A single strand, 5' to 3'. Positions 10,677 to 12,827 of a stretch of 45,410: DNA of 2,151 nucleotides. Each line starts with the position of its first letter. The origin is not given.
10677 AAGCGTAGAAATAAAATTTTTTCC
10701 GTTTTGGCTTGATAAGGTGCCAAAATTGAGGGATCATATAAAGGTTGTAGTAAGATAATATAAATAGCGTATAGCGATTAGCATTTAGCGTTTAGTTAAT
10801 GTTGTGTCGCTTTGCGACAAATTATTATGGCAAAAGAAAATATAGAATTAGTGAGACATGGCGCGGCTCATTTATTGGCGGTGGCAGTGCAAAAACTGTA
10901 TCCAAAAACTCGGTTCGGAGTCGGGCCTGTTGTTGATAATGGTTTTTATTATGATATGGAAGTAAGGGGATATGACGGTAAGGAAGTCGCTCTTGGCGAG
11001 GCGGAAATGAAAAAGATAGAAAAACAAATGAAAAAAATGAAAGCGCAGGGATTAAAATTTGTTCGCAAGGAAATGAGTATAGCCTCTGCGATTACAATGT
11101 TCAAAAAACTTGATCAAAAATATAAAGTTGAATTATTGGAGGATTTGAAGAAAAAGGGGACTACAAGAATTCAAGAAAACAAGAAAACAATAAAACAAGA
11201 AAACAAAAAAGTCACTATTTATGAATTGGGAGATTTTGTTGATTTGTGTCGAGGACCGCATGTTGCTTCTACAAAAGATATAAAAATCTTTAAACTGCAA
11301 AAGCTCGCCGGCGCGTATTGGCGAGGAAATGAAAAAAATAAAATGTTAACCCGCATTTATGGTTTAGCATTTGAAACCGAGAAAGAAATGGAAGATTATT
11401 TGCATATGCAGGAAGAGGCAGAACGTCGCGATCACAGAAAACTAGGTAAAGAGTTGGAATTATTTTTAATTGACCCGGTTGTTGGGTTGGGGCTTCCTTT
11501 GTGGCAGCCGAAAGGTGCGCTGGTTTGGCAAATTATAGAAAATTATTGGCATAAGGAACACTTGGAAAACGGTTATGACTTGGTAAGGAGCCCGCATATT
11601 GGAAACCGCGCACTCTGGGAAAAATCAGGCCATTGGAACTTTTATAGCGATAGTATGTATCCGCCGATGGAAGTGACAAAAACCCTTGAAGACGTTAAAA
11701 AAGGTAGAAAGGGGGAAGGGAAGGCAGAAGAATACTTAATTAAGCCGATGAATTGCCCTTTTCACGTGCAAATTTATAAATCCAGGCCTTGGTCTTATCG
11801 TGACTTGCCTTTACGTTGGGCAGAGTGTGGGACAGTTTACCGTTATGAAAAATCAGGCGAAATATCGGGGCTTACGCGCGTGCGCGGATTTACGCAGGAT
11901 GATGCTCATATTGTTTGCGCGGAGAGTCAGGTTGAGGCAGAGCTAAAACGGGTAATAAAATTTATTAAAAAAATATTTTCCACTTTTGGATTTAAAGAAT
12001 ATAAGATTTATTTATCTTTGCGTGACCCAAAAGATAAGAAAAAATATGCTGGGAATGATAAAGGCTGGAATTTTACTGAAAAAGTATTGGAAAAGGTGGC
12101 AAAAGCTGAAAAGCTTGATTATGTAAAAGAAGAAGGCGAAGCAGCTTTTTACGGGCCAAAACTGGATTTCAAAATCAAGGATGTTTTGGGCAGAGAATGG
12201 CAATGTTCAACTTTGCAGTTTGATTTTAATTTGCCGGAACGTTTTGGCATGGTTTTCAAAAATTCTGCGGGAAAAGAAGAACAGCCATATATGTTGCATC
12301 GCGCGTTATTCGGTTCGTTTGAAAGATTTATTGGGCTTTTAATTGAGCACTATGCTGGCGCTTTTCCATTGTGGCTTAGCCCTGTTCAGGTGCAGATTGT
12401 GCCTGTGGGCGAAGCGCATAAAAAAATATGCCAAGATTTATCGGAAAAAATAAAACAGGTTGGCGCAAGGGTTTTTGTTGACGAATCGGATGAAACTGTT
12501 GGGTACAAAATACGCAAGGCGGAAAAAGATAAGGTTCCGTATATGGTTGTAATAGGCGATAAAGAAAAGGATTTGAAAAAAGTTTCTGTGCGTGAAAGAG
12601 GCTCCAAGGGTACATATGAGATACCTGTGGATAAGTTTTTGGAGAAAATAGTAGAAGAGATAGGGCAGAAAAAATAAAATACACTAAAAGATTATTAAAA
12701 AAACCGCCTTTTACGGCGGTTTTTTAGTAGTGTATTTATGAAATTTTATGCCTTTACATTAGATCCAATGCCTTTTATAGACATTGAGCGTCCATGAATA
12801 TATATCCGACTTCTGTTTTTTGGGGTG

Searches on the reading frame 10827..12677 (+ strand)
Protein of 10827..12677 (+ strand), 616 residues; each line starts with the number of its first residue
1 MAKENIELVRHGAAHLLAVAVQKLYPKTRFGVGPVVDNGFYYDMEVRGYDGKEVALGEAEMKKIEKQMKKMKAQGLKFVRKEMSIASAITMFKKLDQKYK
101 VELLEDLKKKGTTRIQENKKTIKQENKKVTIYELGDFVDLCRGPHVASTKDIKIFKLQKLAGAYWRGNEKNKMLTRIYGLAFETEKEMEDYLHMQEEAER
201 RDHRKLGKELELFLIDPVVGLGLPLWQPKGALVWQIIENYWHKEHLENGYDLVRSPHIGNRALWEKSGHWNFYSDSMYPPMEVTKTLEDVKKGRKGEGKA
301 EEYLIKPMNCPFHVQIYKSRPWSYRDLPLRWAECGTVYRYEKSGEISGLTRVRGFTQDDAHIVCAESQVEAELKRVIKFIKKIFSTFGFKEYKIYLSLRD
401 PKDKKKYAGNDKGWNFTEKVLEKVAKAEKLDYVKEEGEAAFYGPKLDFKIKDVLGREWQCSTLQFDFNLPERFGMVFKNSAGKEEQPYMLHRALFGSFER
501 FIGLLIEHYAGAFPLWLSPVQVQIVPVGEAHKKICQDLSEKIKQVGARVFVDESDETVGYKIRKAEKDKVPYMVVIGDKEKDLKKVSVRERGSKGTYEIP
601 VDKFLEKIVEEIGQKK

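Call 12: find_related_loci(query=window:10827-12677:+, collection=genome_contigs, flank=10000)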
Query window:10827-12677:+ (616 aa) in genome_contigs; peptide patterns used: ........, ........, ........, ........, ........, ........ (x = any residue, [..] = any of these).
432 stretches matched a pattern; 397 encode a relative of the query (tblastn E <= 1e-3); the best 80 are kept; 80 distinct loci.
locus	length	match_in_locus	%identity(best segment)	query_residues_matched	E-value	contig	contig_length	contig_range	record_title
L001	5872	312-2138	60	3-615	0e+0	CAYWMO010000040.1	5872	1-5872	MAG TPA_asm: uncultured Gammaproteobacteria bacterium isolate SRP220891_co4_455 genome assembly, contig: NODE_24911_leng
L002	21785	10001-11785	60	5-615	0e+0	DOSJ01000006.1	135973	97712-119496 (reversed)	MAG TPA_asm: Candidatus Falkowbacteria bacterium isolate UBA12426 contig_398, whole genome shotgun sequence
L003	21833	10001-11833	59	1-615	0e+0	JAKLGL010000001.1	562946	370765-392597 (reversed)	MAG: Patescibacteria group bacterium isolate RA.bin39 RA.bin39_1, whole genome shotgun sequence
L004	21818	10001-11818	60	3-612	0e+0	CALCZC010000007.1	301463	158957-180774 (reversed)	MAG TPA_asm: uncultured bacterium isolate SRR3330206_bin.71_CONCOCT_v1.1_MAG genome assembly, contig: ERZ724085.27, whol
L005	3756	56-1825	62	3-608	0e+0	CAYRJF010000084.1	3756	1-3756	MAG TPA_asm: uncultured Gammaproteobacteria bacterium isolate binchicken_co13_456 genome assembly, contig: NODE_43958_le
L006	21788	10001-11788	60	4-616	0e+0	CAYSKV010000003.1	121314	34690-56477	MAG TPA_asm: uncultured Gammaproteobacteria bacterium isolate binchicken_co154_6 genome assembly, contig: NODE_96_length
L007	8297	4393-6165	61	4-610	0e+0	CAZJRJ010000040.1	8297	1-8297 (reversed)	MAG TPA_asm: uncultured Gammaproteobacteria bacterium isolate binchicken_co181_594 genome assembly, contig: NODE_18080_l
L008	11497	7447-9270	60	1-611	0e+0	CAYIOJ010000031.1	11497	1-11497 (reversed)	MAG TPA_asm: uncultured Gammaproteobacteria bacterium isolate ERP119705_co24_904 genome assembly, contig: NODE_7615_leng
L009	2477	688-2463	61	4-612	0e+0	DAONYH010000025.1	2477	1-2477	MAG TPA_asm: bacterium isolate AMR_MDS_4127 NODE_46740_length_2477_cov_21.331544, whole genome shotgun sequence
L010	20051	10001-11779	61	3-611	0e+0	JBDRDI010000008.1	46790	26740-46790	MAG: bacterium isolate MEGAHIT-group-1.240 k141_7171167, whole genome shotgun sequence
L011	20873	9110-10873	61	4-608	0e+0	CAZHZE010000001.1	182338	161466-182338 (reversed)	MAG TPA_asm: uncultured Gammaproteobacteria bacterium isolate SRP263991_co7_529 genome assembly, contig: NODE_22_length_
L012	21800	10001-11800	61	1-616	0e+0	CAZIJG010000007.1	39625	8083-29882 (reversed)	MAG TPA_asm: uncultured Gammaproteobacteria bacterium isolate SRP191223_co1_20 genome assembly, contig: NODE_697_length_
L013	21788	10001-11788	61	1-606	0e+0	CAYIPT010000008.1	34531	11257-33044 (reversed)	MAG TPA_asm: uncultured Candidatus Saccharibacteria bacterium isolate ERP119705_co3_333 genome assembly, contig: NODE_13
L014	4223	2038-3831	59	1-615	0e+0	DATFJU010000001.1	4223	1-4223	MAG TPA_asm: Patescibacteria group bacterium isolate SMAG_U9152 k141_187516, whole genome shotgun sequence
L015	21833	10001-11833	60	1-616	0e+0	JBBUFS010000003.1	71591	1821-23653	MAG: Patescibacteria group bacterium isolate H43-bin098_1 H43_bin098_1_000000000003, whole genome shotgun sequence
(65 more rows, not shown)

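Call 23: search_protein_families(library=pfam, proteins=[window:10827-12677:+])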
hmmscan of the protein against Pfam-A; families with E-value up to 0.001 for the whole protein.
window:10827-12677:+ (616 aa): 3 families
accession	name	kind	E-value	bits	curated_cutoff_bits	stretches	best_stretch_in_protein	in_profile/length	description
PF00587.30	tRNA-synt_2b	-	6.5e-49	166.9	29.3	1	300-509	8-179/179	tRNA synthetase class II core domain (G, H, P, S and T)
PF03129.25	HGTP_anticodon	-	2.4e-22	79.3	21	1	521-610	1-93/94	Anticodon binding domain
PF07973.19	tRNA_SAD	-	1.1e-17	64.2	24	1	129-178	1-44/44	Threonyl and Alanyl tRNA synthetase second additional domain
